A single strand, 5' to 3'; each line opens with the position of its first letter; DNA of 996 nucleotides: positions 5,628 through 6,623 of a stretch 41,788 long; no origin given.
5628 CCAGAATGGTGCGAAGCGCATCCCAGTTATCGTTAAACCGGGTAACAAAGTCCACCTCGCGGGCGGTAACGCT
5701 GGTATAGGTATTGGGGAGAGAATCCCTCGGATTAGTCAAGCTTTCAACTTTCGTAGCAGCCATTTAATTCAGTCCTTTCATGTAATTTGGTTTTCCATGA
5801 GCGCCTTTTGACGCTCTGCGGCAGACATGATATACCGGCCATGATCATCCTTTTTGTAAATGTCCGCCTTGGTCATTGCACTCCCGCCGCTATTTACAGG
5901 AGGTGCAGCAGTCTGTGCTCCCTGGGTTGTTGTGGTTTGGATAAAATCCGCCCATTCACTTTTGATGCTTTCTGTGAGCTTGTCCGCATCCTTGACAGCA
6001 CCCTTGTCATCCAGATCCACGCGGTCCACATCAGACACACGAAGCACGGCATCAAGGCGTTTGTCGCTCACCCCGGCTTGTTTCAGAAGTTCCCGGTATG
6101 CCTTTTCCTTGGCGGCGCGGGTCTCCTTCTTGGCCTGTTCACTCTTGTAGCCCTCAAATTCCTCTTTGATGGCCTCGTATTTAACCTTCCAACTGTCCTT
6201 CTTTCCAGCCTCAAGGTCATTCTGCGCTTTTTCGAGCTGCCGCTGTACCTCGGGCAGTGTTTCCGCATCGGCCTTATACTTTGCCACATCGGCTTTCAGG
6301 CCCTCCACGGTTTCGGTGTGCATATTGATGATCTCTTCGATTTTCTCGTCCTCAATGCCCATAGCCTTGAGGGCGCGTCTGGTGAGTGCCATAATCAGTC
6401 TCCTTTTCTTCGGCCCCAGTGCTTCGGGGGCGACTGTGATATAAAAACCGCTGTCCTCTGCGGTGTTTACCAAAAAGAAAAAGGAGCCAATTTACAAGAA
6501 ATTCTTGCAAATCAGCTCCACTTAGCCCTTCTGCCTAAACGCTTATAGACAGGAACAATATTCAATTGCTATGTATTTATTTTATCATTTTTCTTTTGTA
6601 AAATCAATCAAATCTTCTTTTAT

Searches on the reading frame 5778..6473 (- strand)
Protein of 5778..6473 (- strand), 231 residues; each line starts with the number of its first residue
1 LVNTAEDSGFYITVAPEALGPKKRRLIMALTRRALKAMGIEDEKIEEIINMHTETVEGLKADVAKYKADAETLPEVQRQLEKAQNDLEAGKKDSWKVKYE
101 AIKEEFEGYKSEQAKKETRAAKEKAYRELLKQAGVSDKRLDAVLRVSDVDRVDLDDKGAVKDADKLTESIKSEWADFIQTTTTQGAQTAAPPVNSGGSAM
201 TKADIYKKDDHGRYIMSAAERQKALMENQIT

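Call 77: search_protein_families(library=phrogs, proteins=[window:5778-6473:-], max_evalue=0.00001)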
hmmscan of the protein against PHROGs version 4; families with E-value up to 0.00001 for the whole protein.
window:5778-6473:- (231 aa): 1 family
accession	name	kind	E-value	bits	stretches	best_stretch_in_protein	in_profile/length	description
phrog_194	-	head and packaging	1.4e-14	55.6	1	22-228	13-214/335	head scaffolding protein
